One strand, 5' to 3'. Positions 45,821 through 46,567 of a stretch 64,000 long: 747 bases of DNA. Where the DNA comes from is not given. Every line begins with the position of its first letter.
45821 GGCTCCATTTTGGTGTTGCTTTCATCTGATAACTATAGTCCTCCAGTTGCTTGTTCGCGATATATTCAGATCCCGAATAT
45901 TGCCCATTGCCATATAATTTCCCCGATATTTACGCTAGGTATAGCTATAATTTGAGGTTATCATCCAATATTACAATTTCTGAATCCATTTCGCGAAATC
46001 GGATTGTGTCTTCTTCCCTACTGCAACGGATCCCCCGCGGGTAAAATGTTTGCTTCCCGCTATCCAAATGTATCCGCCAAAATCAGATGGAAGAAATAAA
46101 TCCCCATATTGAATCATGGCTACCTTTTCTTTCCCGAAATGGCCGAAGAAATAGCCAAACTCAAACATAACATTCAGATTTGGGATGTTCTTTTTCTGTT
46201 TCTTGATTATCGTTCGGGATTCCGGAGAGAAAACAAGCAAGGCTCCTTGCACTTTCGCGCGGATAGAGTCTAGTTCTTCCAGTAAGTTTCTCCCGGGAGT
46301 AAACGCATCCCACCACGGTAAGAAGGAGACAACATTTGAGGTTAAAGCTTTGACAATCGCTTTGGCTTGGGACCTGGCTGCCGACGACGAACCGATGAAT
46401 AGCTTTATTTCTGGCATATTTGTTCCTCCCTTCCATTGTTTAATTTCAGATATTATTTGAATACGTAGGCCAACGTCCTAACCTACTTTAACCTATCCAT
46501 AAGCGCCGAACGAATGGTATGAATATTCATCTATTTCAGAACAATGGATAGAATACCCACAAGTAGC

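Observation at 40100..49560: Low-GC accessory island inserted between the Ehr-like operon and hypE, and splitting hypD from hypE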

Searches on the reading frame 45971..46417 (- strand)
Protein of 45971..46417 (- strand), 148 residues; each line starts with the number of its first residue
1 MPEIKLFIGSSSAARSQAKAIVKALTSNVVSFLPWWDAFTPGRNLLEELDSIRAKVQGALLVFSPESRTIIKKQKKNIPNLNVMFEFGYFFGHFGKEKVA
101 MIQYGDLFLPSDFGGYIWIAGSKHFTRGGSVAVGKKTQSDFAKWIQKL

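Call 4: search_protein_families(library=pfam, proteins=[window:45971-46417:-], max_evalue=0.01)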
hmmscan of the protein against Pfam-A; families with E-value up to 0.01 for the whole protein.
window:45971-46417:- (148 aa): 1 family
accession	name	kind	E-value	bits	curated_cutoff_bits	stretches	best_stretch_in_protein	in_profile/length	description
PF10137.14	CAP12-PCTIR_TIR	-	3.3e-19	69.5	24.7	1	5-120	1-116/119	CAP12/Pycsar effector protein, TIR domain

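Call 5: search_protein_families(library=padloc, proteins=[window:45971-46417:-], max_evalue=0.01)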
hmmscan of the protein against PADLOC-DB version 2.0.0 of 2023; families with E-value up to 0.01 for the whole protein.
window:45971-46417:- (148 aa): 9 families
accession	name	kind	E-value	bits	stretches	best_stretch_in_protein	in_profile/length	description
PDLC00729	Effector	-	9.6e-20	69.2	1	4-117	4-118/310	TIR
PDLC00731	Effector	-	9.7e-17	58.9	1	3-120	154-274/306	TIR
PDLC00732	Effector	-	2.7e-14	50.8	1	3-117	150-267/301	TIR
PDLC05005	PDC-S35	-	1e-12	46.4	1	42-121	156-236/264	-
PDLC02371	PycTIR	-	2.1e-11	41.7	1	4-119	152-258/288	-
PDLC05007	PDC-S35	-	1e-08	33.2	1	55-120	183-250/278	-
PDLC05004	PDC-S35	-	1.1e-07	29.7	1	59-120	173-237/265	-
PDLC05006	PDC-S35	-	2.1e-06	25.3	1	37-124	115-207/231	-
PDLC05003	PDC-S35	-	0.0002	19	1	80-121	172-213/245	-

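Call 6: search_protein_families(library=ncbifam, proteins=[window:45971-46417:-], max_evalue=0.01)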
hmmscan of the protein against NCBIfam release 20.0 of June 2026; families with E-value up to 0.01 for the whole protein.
window:45971-46417:- (148 aa): 2 families
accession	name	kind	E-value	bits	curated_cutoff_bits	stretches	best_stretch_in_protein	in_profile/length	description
NF050172.1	CDNTAsCap12CFB2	equivalog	4.6e-13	49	450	1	5-116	4-115/312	CBASS system CD-NTase-associated NAD(+) hydrolase Cap12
NF050171.1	CDNTAsCap12CFB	equivalog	2e-09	37.2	450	1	5-116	1-117/305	CBASS system CD-NTase-associated NAD(+) hydrolase Cap12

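Call 61: search_solved_structures(query=window:45971-46417:-, max_evalue=0.1)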
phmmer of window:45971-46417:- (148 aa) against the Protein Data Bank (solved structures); distinct sequences matched with E-value up to 0.1: 2.
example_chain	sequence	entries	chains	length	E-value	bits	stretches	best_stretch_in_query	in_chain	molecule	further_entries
7un8_A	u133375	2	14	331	2.1e-10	44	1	5-117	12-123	CD-NTase-associated protein 12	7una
9lmq_A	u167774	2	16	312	1.9e-07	34.4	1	5-115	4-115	CD-NTase-associated protein 12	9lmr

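Call 70: search_protein_families(library=padloc, proteins=[L061:3701-5353:-, L061:2765-3331:-, L061:1657-2547:-, L061:5350-8436:-], max_evalue=0.001)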
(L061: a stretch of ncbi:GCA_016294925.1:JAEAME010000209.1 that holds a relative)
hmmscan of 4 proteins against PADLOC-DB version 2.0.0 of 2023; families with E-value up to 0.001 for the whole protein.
L061:3701-5353:- (550 aa): 0 families

L061:2765-3331:- (188 aa): 0 families

L061:1657-2547:- (296 aa): 11 families
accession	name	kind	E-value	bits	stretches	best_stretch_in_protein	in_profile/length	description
PDLC05062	PDC-S66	-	5.3e-57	191.4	1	151-290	139-279/282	-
PDLC00417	ThsB1|ThsB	-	3.8e-33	113.3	1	153-289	159-296/303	TIR-like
PDLC00424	ThsB1|ThsB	-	2.9e-20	71.1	1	158-289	99-229/234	TIR-like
PDLC02962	RT-TIR_XII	-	1.3e-12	45.3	1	158-271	343-456/478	single gene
PDLC02961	RT-TIR_XII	-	5.1e-12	43.4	1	158-290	345-471/475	single gene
PDLC02012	SAVED5--SAVED_TIR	-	1.1e-08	32.6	1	160-256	13-108/404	-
PDLC02421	Aga_TIR-PNTD1-PNTD2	-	2.9e-06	24.6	1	163-236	6-80/430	Class I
PDLC03957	bSEFIR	-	1.9e-05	22.6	1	163-224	41-104/412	-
PDLC02403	Aga_TIR-PNTD1-PNTD2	-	3e-05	21.2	1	163-229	5-72/443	Class I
PDLC00727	Effector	-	0.00011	18.8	1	156-256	169-269/590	TIR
PDLC00728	Effector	-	0.00013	19.1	1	159-212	8-64/432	TIR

L061:5350-8436:- (1028 aa): 86 families (the best 25 are shown)
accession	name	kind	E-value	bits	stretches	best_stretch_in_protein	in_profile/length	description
PDLC03604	REase_MTase_IIG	-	5e-215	714.7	1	4-1021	7-1003/1011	Type IIG restriction enzyme-methyltransferase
PDLC03612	REase_MTase_IIG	-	3.7e-88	295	2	559-1025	781-1246/1247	Type IIG restriction enzyme-methyltransferase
PDLC03609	REase_MTase_IIG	-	3.3e-80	268.2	2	167-925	169-907/1066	Type IIG restriction enzyme-methyltransferase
PDLC03596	REase_MTase_IIG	-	1.1e-73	246.9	1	471-1025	584-1145/1148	Type IIG restriction enzyme-methyltransferase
PDLC03601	REase_MTase_IIG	-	2.1e-50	169.6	1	578-949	671-1051/1110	Type IIG restriction enzyme-methyltransferase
PDLC03250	MTase_II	-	2.8e-46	156.6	2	580-1023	340-769/775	Type II methyltransferase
PDLC03629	REase_MTase_IIG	-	1.2e-43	147.2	2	472-774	485-773/1182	Type IIG restriction enzyme-methyltransferase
PDLC03335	MTase_II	-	1.8e-41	140.5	2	575-929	189-554/607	Type II methyltransferase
PDLC02643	DrmMI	-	8.4e-39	131.2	2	556-1016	843-1275/1347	DrmMI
PDLC03313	MTase_II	-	2.3e-36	123.5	1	576-952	140-515/563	Type II methyltransferase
PDLC03245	MTase_II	-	7.5e-36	121.8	2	581-909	159-485/577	Type II methyltransferase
PDLC03226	MTase_II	-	7.9e-35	118.5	3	573-679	121-227/579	Type II methyltransferase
PDLC02529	PglX|PglXI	-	1.2e-31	107.4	3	472-669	266-451/1189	PglX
PDLC02521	PglX|PglXI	-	3.8e-24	82.8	2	578-669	479-569/1174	PglX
PDLC02525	PglX|PglXI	-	9.3e-23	78.7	2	579-669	454-543/607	PglX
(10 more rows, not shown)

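Call 71: search_protein_families(library=pfam, proteins=[L061:3701-5353:-, L061:2765-3331:-, L061:1657-2547:-], max_evalue=0.001)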
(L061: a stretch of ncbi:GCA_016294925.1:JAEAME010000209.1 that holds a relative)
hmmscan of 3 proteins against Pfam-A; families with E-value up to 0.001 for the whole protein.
L061:3701-5353:- (550 aa): 0 families

L061:2765-3331:- (188 aa): 0 families

L061:1657-2547:- (296 aa): 2 families
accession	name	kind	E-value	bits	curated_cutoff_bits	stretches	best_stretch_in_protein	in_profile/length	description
PF13676.11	TIR_2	-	5.5e-21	75.7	28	1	163-257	1-93/122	TIR domain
PF01582.25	TIR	-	5.4e-10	39.8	21.3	1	161-271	2-113/179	TIR domain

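Call 87: search_solved_structures(query=window:45971-46417:-, max_evalue=0.001, show_alignments=1)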
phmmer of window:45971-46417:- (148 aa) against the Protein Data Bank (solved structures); distinct sequences matched with E-value up to 0.001: 2.
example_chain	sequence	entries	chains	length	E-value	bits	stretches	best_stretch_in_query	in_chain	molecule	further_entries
7un8_A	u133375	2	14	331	2.1e-10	44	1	5-117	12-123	CD-NTase-associated protein 12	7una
9lmq_A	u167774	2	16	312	1.9e-07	34.4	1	5-115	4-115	CD-NTase-associated protein 12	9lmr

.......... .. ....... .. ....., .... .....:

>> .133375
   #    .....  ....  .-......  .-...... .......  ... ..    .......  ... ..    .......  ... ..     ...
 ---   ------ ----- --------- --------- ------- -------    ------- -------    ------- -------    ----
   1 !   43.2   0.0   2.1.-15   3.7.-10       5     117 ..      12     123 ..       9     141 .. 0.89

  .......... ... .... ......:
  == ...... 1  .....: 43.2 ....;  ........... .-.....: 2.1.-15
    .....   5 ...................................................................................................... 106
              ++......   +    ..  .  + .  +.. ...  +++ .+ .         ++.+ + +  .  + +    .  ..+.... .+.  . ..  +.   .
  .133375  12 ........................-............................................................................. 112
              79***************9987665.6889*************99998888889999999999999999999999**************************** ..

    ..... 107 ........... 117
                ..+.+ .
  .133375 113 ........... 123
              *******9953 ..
